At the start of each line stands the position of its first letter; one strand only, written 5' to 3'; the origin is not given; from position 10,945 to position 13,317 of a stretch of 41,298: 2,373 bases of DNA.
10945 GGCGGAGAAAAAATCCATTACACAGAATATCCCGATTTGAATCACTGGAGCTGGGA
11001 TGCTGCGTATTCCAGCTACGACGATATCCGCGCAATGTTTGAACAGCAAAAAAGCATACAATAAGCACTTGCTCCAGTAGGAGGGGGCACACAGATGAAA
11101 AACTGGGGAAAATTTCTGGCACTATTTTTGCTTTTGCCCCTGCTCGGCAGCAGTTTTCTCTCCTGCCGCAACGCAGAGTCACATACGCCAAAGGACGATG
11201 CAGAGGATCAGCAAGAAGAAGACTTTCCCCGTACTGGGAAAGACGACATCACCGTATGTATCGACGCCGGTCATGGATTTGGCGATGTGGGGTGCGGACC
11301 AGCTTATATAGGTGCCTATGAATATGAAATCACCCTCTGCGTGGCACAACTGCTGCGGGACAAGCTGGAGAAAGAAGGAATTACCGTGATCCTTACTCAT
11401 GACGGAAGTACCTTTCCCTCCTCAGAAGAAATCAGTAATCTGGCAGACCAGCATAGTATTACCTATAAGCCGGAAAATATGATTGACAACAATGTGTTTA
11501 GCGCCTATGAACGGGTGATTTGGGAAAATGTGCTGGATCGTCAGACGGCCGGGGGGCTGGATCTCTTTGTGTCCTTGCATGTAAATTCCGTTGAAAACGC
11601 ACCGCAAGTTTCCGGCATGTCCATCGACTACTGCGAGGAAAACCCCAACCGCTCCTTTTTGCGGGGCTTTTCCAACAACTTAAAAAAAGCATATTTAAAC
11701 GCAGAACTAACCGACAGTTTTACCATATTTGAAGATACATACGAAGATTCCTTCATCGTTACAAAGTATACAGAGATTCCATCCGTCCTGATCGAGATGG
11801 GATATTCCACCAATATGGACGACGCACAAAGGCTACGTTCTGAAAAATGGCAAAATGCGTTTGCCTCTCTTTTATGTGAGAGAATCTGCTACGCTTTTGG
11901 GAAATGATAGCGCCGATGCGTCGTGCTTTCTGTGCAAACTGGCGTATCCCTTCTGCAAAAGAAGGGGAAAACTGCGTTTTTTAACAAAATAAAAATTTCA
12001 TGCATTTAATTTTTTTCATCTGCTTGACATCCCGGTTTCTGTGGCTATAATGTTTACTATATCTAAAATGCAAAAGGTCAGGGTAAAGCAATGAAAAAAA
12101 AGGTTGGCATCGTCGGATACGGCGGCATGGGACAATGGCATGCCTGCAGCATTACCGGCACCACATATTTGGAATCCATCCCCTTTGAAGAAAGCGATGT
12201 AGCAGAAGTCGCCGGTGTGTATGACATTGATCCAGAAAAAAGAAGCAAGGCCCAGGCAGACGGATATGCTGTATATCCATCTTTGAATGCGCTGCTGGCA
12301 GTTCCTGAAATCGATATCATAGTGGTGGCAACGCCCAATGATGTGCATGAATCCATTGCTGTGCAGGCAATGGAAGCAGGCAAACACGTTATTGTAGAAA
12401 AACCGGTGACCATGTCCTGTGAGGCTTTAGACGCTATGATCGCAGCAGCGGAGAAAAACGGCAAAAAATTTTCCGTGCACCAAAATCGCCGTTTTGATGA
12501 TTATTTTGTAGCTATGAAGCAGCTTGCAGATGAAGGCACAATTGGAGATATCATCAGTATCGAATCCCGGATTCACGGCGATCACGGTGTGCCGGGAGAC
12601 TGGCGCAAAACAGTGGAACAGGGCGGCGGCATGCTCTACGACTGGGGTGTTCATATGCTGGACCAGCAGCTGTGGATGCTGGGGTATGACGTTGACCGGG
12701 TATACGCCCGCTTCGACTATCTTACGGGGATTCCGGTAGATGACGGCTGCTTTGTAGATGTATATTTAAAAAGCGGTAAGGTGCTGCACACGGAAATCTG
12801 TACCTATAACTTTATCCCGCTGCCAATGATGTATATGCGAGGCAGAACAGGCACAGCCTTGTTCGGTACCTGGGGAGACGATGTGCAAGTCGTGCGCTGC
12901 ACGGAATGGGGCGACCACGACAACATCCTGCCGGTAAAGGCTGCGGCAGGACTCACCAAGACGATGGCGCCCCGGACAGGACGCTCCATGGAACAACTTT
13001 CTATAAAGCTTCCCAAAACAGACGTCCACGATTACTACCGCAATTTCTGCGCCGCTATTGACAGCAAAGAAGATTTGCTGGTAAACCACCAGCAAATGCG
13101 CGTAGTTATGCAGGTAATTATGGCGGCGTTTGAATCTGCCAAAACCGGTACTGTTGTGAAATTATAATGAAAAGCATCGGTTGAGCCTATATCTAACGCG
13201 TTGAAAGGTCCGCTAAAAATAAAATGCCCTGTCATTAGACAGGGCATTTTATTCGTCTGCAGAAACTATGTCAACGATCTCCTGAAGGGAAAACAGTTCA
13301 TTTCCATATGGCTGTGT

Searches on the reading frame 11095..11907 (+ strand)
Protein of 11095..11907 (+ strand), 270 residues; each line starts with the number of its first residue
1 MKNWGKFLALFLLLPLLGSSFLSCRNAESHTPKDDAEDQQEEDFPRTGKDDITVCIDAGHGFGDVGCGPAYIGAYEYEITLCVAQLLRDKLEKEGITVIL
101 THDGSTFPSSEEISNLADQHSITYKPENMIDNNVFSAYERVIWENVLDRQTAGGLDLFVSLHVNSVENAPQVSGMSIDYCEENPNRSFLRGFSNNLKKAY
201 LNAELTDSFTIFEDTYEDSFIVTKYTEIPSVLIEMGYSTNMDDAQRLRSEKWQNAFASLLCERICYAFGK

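Call 6: search_protein_families(library=pfam, proteins=[window:11095-11907:+], max_evalue=0.001)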
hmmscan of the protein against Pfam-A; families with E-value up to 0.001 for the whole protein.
window:11095-11907:+ (270 aa): 1 family
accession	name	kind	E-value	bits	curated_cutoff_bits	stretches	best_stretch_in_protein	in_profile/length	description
PF01520.23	Amidase_3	-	4.9e-29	102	27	1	54-264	1-172/174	N-acetylmuramoyl-L-alanine amidase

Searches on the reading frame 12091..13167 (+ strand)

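Call 7: search_protein_families(library=pfam, proteins=[window:12091-13167:+], max_evalue=0.001)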
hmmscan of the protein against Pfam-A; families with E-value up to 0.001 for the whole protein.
window:12091-13167:+ (358 aa): 5 families
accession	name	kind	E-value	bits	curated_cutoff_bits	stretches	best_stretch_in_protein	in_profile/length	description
PF01408.29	GFO_IDH_MocA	-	6.2e-28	98.3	24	1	4-130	2-119/120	Oxidoreductase family, NAD-binding Rossmann fold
PF22725.1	GFO_IDH_MocA_C3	-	1.9e-21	76.8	27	1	139-255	1-122/124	GFO/IDH/MocA C-terminal domain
PF02894.22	GFO_IDH_MocA_C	-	1.7e-15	57.8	22.9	1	143-238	1-103/218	Oxidoreductase family, C-terminal alpha/beta domain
PF03447.22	NAD_binding_3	-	4.5e-08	34.2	24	1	23-129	6-115/116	Homoserine dehydrogenase, NAD binding domain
PF02629.25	CoA_binding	-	0.00046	21.3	22.3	0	30-102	21-92/97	CoA binding domain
